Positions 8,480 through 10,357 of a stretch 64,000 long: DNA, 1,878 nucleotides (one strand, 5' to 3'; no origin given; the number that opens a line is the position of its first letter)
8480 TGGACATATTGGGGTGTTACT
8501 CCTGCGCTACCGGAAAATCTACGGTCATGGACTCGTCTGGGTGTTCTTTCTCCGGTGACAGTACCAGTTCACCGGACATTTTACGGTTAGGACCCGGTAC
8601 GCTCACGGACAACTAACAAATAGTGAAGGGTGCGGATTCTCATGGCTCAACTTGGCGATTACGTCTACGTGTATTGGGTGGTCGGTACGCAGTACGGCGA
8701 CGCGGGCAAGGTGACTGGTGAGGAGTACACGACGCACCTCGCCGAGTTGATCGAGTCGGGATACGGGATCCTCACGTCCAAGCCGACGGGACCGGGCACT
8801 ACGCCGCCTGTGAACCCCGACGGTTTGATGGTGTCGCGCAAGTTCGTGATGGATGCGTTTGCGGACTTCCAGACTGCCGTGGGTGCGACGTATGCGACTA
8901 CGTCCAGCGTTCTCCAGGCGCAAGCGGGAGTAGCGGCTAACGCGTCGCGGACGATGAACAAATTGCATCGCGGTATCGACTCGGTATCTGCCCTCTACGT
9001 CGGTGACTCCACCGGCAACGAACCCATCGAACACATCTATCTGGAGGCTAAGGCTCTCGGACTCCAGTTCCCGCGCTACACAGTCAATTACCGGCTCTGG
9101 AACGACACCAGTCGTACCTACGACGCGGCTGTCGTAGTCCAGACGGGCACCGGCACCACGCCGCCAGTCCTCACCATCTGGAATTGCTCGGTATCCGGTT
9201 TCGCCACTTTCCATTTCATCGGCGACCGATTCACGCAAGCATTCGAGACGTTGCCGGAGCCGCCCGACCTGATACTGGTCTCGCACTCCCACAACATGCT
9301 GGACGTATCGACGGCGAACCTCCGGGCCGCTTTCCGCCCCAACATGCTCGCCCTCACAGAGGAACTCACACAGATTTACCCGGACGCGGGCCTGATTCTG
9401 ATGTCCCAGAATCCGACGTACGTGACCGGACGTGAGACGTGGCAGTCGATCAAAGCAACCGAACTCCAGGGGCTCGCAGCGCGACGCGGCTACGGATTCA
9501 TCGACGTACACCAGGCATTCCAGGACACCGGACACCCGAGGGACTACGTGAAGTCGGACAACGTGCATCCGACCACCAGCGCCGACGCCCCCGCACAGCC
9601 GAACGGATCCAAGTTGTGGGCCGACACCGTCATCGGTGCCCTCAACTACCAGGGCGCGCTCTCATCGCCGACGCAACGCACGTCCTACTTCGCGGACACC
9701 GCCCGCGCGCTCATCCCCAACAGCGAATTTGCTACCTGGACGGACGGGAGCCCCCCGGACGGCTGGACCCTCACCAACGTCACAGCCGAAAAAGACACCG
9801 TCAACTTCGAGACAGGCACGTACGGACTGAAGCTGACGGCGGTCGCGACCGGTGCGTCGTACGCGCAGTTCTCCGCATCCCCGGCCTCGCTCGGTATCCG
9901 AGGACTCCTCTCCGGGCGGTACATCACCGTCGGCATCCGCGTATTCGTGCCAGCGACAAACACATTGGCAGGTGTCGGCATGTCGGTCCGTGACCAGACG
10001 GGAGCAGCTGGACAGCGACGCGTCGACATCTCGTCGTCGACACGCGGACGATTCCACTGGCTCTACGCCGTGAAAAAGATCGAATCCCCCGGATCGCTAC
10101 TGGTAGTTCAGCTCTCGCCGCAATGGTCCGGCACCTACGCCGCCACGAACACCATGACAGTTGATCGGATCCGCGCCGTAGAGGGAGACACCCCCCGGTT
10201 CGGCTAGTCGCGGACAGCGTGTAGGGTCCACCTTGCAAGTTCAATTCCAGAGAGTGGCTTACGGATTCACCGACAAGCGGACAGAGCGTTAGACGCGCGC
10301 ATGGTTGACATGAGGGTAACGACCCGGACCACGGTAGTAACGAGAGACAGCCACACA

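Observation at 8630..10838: Opposite-strand two-gene island inside the virion operon, encoding an SGNH/GDSL esterase that shares its N-terminal anchor domain with a tail protein about 25 kb away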

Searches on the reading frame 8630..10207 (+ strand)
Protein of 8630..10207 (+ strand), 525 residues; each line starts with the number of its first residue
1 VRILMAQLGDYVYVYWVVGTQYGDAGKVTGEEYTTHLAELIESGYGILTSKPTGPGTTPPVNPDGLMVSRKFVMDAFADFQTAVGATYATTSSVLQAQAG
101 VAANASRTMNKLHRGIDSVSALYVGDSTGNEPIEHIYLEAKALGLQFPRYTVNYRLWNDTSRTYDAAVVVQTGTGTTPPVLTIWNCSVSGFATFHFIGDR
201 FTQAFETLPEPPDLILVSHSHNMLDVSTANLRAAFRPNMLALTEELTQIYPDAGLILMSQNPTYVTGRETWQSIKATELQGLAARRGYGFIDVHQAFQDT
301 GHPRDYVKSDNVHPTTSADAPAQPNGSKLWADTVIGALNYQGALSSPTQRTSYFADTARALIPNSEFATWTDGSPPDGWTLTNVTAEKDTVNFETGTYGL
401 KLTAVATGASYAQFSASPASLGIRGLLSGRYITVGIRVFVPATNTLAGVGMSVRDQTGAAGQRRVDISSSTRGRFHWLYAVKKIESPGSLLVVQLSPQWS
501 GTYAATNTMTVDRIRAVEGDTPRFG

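Call 5: search_dna_similar(query=window:8630-10207:+, collection=phages, mode=protein, max_rows=30)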
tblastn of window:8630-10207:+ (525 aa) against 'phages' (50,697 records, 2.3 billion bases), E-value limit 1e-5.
Records with a match: 53; places in all: 53; records where one place covers at least 80% of the query: 10.
Best place of each record, by identity: 60-80% 5; <60% 48.
By first word of the organism name: Klebsiella 31; Arthrobacter 7; Rhodococcus 6; Gordonia 3; Cellulophaga 3; Pseudoalteromonas 2; Vibrio 1.
By host as written in the record: Klebsiella pneumoniae 19; Rhodococcus erythropolis RIA 643 4; Gordonia terrae 3612 3; - 3; Arthrobacter globiformis B-2979 3; Rhodococcus erythropolis NRRL B-1574 2; Klebsiella pneumoniae KCTC 2242 2; Klebsiella pneumoniae K2044 2; and 11 more.
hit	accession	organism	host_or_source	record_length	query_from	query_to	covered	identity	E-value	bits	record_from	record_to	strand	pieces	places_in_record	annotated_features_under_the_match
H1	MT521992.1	Rhodococcus phage NiceHouse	Rhodococcus erythropolis NRRL B-1574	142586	98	524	81%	76.8%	0e+0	674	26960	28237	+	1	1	53: hydrolase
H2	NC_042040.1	Rhodococcus phage Trina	Rhodococcus erythropolis RIA 643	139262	94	525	82%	74.8%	0e+0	661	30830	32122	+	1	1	tail fiber protein | hypothetical protein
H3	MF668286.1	Rhodococcus phage Trina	Rhodococcus erythropolis RIA 643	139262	94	525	82%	74.8%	0e+0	661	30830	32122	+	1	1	hypothetical protein (x2)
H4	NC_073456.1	Rhodococcus phage ChewyVIII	Rhodococcus erythropolis RIA 643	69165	101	524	81%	73.6%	0e+0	652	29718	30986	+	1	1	50: hydrolase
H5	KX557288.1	Rhodococcus phage ChewyVIII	Rhodococcus erythropolis RIA 643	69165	101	524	81%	73.6%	0e+0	652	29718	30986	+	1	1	50: hydrolase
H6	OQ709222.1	Rhodococcus phage Trogglehumper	Rhodococcus erythropolis NRRL B-1574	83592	99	525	81%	42.8%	6e-94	319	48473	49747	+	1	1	55: minor tail protein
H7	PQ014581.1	Klebsiella phage vB-Kvc-Y10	Klebsiella variicola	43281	109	523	79%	32.1%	1e-40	163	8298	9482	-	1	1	hypothetical protein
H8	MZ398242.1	Klebsiella phage IME268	Klebsiella pneumoniae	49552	109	523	79%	31.4%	5e-36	149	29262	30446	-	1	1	tail fiber protein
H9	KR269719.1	Klebsiella phage PKP126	Klebsiella pneumoniae KCTC 2242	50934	109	523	79%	31.1%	1e-36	151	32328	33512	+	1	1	hypothetical protein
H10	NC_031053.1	Klebsiella phage PKP126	Klebsiella pneumoniae KCTC 2242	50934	109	523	79%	31.1%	1e-36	151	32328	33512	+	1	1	tail fiber protein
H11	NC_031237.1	Gordonia phage Obliviate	Gordonia terrae 3612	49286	96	525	82%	29.6%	1e-29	129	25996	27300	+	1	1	31: tail fiber protein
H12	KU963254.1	Gordonia phage Obliviate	Gordonia terrae 3612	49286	96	525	82%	29.6%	1e-29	129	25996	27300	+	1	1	31: minor tail protein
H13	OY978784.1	Klebsiella phage vB_Kpn_K18PH07C1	-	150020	109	523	79%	30.4%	8e-34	142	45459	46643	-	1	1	unknown function (x4) | tRNA nucleotidyltransferase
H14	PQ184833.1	Arthrobacter phage RootBeer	Arthrobacter globiformis B-2979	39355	78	523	85%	26.8%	4e-29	128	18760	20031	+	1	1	24: minor tail protein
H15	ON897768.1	Klebsiella phage vB_KpnP_ZX10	-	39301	65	522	87%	25.4%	6e-17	91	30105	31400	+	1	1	tail fibers protein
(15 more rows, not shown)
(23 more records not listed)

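Call 6: search_protein_families(library=pfam, proteins=[window:8630-10207:+], max_evalue=0.1)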
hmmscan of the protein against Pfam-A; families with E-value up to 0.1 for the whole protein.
window:8630-10207:+ (525 aa): 1 family
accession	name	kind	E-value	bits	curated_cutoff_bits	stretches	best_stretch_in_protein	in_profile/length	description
PF13472.12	Lipase_GDSL_2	-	4.9e-09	37.4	32.9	1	178-316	31-173/178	GDSL-like Lipase/Acylhydrolase family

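Call 15: search_protein_families(library=phrogs, proteins=[window:8630-10207:+], max_evalue=0.001)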
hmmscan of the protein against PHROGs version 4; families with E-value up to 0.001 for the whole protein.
window:8630-10207:+ (525 aa): 1 family
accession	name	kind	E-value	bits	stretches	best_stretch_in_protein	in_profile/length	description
phrog_15641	-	tail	2e-172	576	1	91-524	120-530/679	tail fiber protein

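Call 22: get_annotated_region(hit=H4, flank=9000)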
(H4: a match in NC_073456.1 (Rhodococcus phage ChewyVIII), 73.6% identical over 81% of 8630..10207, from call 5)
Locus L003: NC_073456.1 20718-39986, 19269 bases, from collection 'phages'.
description: Rhodococcus phage ChewyVIII, complete genome.
organism: Rhodococcus phage ChewyVIII (NCBI taxid 1887657)
taxonomy: Viruses; Duplodnaviria; Heunggongvirae; Uroviricota; Caudoviricetes; Zierdtviridae
host: Rhodococcus erythropolis RIA 643; source: soil; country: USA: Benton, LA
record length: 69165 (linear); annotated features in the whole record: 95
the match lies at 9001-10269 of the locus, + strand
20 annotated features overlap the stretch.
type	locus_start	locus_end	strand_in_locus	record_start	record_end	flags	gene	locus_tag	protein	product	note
CDS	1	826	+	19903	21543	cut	38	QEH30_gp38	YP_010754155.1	terminase large subunit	terminase, large subunit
CDS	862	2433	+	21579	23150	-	39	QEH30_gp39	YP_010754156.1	portal protein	portal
CDS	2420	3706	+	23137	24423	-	40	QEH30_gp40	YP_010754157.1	capsid maturation protease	-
CDS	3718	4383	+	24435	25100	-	41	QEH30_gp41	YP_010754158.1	scaffolding protein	-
CDS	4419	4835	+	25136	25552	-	42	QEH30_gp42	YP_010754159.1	capsid decoration protein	-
CDS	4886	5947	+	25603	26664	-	43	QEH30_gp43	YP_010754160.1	major capsid protein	-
CDS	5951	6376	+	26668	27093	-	44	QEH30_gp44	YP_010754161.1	head-to-tail connector protein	head-to-tail connector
CDS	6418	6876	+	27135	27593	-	45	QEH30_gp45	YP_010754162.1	head-to-tail connector protein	head-to-tail connector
CDS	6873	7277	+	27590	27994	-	46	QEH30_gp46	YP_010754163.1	head-to-tail connector protein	head-to-tail connector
CDS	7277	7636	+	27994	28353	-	47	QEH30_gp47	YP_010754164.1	head-to-tail connector protein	head-to-tail connector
CDS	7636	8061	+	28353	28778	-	48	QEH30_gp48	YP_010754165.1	head-to-tail connector protein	head-to-tail connector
CDS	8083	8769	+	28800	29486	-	49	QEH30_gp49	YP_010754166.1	major tail subunit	-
CDS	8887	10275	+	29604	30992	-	50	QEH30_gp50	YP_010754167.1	hydrolase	-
CDS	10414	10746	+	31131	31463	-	51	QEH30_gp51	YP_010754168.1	hypothetical protein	-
CDS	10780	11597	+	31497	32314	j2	53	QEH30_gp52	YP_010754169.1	tail assembly chaperone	-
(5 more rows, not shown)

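Call 23: get_annotated_region(hit=H1, flank=7000)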
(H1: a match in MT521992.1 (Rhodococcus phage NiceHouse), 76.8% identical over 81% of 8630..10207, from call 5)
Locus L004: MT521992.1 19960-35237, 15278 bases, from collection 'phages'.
description: Rhodococcus phage NiceHouse, complete genome.
organism: Rhodococcus phage NiceHouse (NCBI taxid 2743998)
taxonomy: Viruses; Duplodnaviria; Heunggongvirae; Uroviricota; Caudoviricetes; Trinavirus
host: Rhodococcus erythropolis NRRL B-1574; source: soil; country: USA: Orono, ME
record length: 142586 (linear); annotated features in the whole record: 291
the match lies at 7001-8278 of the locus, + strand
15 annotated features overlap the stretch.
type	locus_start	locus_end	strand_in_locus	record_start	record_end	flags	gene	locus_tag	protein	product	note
CDS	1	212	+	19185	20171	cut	47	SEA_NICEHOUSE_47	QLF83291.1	glycosyltransferase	-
CDS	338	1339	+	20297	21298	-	48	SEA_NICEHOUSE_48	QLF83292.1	ribonucleotide reductase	-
CDS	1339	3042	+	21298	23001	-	49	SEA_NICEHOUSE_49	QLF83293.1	ribonucleotide reductase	-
CDS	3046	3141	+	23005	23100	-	50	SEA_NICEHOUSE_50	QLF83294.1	hypothetical protein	-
CDS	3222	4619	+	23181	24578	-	51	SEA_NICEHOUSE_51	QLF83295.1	lysin A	-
CDS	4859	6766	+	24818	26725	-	52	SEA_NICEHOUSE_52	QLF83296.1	tailspike protein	Tailspike protein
CDS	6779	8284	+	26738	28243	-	53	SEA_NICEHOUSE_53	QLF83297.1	hydrolase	-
CDS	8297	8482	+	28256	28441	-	54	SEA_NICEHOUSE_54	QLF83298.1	hypothetical protein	-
CDS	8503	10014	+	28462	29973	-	55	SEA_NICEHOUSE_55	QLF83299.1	hypothetical protein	-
CDS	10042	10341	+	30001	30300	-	56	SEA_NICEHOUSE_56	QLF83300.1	hypothetical protein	-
CDS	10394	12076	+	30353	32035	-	57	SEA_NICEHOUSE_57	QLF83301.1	portal protein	-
CDS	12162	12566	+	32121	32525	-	58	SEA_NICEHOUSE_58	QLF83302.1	hypothetical protein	membrane protein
CDS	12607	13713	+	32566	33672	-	59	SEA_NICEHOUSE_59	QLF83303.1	capsid maturation protease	-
CDS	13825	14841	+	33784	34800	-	60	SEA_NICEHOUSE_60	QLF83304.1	major capsid protein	-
CDS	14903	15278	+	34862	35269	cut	61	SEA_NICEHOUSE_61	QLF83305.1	endonuclease VII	-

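Call 24: get_annotated_region(hit=H6, flank=7000)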
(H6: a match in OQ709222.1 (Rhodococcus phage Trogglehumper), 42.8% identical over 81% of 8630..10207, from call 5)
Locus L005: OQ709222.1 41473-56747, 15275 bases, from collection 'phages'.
description: Rhodococcus phage Trogglehumper, complete genome.
organism: Rhodococcus phage Trogglehumper (NCBI taxid 3038381)
taxonomy: Viruses; Duplodnaviria; Heunggongvirae; Uroviricota; Caudoviricetes
host: Rhodococcus erythropolis NRRL B-1574; source: soil; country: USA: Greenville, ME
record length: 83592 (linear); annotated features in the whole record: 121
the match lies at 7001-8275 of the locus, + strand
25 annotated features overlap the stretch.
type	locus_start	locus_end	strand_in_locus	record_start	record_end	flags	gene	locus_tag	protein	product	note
CDS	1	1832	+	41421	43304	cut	48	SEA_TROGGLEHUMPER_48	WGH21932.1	minor tail protein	-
CDS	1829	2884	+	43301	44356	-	49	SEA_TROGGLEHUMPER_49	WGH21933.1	minor tail protein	-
CDS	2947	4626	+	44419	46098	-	50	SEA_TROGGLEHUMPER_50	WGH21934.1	endolysin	-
CDS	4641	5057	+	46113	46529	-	51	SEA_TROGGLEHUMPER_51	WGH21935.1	holin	-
CDS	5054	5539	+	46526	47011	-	52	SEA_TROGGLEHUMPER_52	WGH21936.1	membrane protein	-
CDS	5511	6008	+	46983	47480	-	53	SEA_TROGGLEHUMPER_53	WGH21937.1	membrane protein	-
CDS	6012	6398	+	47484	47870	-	54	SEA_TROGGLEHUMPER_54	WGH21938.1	membrane protein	-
CDS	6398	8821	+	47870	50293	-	55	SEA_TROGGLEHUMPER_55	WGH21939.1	minor tail protein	-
CDS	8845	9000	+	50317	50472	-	56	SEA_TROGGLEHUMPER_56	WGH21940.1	hypothetical protein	-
CDS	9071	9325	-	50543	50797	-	57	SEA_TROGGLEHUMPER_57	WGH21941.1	membrane protein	-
CDS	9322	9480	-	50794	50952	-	58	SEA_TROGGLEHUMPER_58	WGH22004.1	membrane protein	-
CDS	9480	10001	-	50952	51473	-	59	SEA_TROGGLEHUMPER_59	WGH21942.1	hypothetical protein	-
CDS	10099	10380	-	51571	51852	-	60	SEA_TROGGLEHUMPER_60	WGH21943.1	hypothetical protein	-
CDS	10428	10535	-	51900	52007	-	61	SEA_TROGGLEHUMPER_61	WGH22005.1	hypothetical protein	-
CDS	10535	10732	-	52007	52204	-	62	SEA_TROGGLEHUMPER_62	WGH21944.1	hypothetical protein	-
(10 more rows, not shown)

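Call 32: find_homologous_proteins(query=window:8642-10207:+, max_evalue=0.00001)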
Query window:8642-10207:+ (521 aa): 86 proteins with E <= 0.00001 among 8000 candidates.
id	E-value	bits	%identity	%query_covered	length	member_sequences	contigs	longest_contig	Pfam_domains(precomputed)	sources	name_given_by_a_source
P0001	0.0e+0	1170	99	100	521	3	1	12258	PF13472.13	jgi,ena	-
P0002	1.3e-296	1002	84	100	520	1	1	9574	PF13472.13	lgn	-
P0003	1.8e-232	791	68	100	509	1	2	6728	PF13472.13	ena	-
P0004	4.3e-224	763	73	91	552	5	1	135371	PF13472.13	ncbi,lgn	-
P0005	6.7e-223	759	69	92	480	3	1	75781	PF13472.13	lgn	-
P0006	8.9e-222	756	74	85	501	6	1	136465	PF13472.13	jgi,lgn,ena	-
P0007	2.1e-221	754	77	82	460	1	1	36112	PF13472.13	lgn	-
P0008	3.5e-220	750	76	82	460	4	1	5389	PF13472.13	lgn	-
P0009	7.8e-220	749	75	84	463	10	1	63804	PF13472.13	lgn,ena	-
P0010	4.0e-219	747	75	83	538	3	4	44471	PF13472.13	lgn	-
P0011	9.6e-217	739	76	82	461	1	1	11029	PF13472.13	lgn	-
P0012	9.0e-215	733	72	83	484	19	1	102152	PF13472.13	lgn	-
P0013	2.0e-214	731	74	82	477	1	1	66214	PF13472.13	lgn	-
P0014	3.7e-214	731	74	81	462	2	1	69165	PF13472.13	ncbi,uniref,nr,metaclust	ncbi:hydrolase [Rhodococcus phage ChewyVIII]|uniref:Hydrolase n=1 Tax=Rhodococcus phage ChewyVIII Ta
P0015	9.8e-214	729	75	82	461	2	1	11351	PF13472.13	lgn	-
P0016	4.2e-213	727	75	81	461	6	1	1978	PF13472.13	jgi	-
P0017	5.7e-209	713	72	82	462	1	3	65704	PF13472.13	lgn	-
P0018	1.5e-208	712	74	81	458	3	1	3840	PF13472.13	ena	-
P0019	3.7e-208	711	71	81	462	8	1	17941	PF13472.13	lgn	-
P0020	2.3e-206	705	71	82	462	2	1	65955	PF13472.13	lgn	-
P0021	3.4e-201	688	66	90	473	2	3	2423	PF13472.13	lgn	-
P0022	3.4e-200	684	71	81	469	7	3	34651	PF13472.13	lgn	-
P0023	2.2e-199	682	67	87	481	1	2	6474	PF13472.13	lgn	-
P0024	9.9e-192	657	68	81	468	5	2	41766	PF13472.13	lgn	-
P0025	1.1e-173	597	60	87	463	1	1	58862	PF13472.13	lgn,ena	-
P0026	2.1e-119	418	49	81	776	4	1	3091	PF05345.19,PF13472.13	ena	-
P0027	3.4e-118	414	49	80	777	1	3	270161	PF05345.19,PF13472.13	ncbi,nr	ncbi:putative Ig domain-containing protein [Rhodococcus fascians]|nr:putative Ig domain-containing p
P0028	1.1e-116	409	51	80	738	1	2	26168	PF13472.13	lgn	-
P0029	4.4e-115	404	50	80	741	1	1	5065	PF18454.8,PF13472.13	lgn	-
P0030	5.6e-110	387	46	85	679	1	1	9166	PF13472.13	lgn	-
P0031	1.9e-98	349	45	80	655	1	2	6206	PF13472.13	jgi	jgi:hypothetical protein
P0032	8.9e-97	343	43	84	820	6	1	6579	PF13472.13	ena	-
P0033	5.0e-86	308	42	81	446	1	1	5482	PF13472.13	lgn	-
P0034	1.5e-81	293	40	77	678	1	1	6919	PF18454.8,PF13472.13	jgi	jgi:hypothetical protein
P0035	7.0e-81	291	53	52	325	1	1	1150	PF13472.13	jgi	jgi:lysophospholipase L1-like esterase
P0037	3.8e-65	239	37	91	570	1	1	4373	PF13472.13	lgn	-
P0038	4.3e-58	216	38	75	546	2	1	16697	PF13472.13,PF00657.29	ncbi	ncbi:MAG: SGNH/GDSL hydrolase family protein [Leifsonia sp.]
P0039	5.4e-58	215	36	80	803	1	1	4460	PF13472.13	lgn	-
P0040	2.8e-57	213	36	81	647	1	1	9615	PF13472.13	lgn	-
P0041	1.4e-55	207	44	54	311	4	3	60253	PF13472.13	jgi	jgi:lysophospholipase L1-like esterase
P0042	2.8e-51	193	38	74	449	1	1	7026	PF13472.13,PF00657.29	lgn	-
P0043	8.8e-51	192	38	72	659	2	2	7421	PF18454.8,PF13472.13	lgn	-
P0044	1.2e-50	191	35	81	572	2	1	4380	PF13472.13,PF00657.29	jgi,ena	-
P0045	1.1e-49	188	42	51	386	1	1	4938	PF13472.13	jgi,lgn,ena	-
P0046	1.8e-49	187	34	84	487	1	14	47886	PF13472.13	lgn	-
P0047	6.0e-49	186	36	79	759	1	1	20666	PF13472.13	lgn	-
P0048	7.2e-48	182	37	64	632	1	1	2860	PF13472.13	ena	-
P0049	9.0e-48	182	35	73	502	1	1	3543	PF13472.13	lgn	-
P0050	2.7e-47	180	35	68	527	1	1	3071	PF13472.13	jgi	jgi:hypothetical protein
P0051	1.0e-46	178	33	86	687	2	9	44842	PF13472.13,PF00657.29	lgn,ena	-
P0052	4.4e-44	169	33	83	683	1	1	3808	PF13472.13,PF00657.29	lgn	-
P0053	3.2e-43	167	34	80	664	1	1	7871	PF13472.13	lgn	-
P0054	4.1e-43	166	33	77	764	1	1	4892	PF13472.13,PF00657.29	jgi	-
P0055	3.3e-41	160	32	80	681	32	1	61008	PF13472.13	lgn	-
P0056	5.3e-41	159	35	68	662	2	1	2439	PF13472.13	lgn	-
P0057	3.6e-40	157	31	79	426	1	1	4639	PF13472.13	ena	-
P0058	3.7e-40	156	32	80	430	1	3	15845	PF13472.13,PF00657.29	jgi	jgi:lysophospholipase L1-like esterase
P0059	4.9e-40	156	34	64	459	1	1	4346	PF13472.13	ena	-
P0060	8.3e-40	155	32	86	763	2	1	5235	PF13472.13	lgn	-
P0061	2.8e-37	147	29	79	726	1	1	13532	PF13472.13,PF00657.29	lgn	-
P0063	6.5e-34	136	35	57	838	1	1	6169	PF13472.13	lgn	-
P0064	1.2e-33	135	32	68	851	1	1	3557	PF13472.13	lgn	-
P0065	1.2e-33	135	32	72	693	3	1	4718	PF13472.13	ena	-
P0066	1.4e-33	135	32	80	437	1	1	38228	PF13472.13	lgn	-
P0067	2.9e-32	130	30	80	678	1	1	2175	PF13472.13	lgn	-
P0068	5.3e-32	130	30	84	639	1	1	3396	PF13472.13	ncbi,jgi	jgi:hypothetical protein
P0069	4.1e-31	127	29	81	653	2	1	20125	PF13472.13,PF00657.29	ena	-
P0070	2.5e-29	121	33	55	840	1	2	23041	PF13472.13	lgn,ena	-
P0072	3.2e-26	111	32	77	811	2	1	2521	PF13229.13,PF13472.13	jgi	-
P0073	4.6e-26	110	27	83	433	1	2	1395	PF13472.13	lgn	-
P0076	1.0e-20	92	30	50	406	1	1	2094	PF13472.13,PF00657.29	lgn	-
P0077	1.2e-19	89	32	43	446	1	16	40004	PF13472.13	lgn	-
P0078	2.3e-19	88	28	69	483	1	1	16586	PF13472.13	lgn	-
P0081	7.1e-17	80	29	37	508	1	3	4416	PF13472.13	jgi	jgi:hypothetical protein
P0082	1.2e-15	76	32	31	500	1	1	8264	PF13472.13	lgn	-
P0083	4.8e-15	74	31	26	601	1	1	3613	PF13472.13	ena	-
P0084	3.6e-14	71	45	14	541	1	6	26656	PF13472.13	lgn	-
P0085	1.0e-13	69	41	12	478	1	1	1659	PF13472.13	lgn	-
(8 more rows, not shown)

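Call 33: find_encoding_contigs(protein=P0002, flank=10000, max_places=3)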
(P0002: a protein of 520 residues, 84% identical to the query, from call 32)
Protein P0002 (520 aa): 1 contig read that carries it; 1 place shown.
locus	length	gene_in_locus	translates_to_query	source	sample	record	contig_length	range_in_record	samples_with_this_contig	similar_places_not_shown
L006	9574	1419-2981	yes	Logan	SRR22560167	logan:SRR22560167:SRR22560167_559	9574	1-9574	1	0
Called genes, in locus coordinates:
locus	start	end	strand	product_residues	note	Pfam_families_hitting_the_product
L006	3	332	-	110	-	?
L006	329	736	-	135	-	-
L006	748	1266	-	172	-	-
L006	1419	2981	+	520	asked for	PF13472:Lipase_GDSL_2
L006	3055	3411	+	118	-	-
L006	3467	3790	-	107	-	-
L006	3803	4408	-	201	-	-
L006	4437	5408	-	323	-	-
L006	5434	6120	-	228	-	-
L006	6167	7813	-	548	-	-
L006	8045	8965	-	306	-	-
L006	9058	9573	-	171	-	?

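Call 34: find_encoding_contigs(protein=P0003, flank=10000, max_places=3)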
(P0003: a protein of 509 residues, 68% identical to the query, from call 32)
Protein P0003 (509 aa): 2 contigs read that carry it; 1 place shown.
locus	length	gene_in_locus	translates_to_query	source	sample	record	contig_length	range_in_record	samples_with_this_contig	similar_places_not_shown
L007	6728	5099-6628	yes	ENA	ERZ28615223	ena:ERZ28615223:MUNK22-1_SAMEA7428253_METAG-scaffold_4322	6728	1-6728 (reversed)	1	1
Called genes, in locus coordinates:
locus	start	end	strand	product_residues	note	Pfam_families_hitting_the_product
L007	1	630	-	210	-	?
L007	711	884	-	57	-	-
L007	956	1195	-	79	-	-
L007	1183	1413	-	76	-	-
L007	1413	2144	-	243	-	PF01755:Glyco_transf_25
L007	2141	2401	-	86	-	-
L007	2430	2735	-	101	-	-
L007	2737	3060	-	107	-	-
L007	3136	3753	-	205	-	PF19474:DUF6011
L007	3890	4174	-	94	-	-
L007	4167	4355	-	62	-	-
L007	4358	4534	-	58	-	-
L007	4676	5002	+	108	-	-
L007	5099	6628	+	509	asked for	PF13472:Lipase_GDSL_2 (weak)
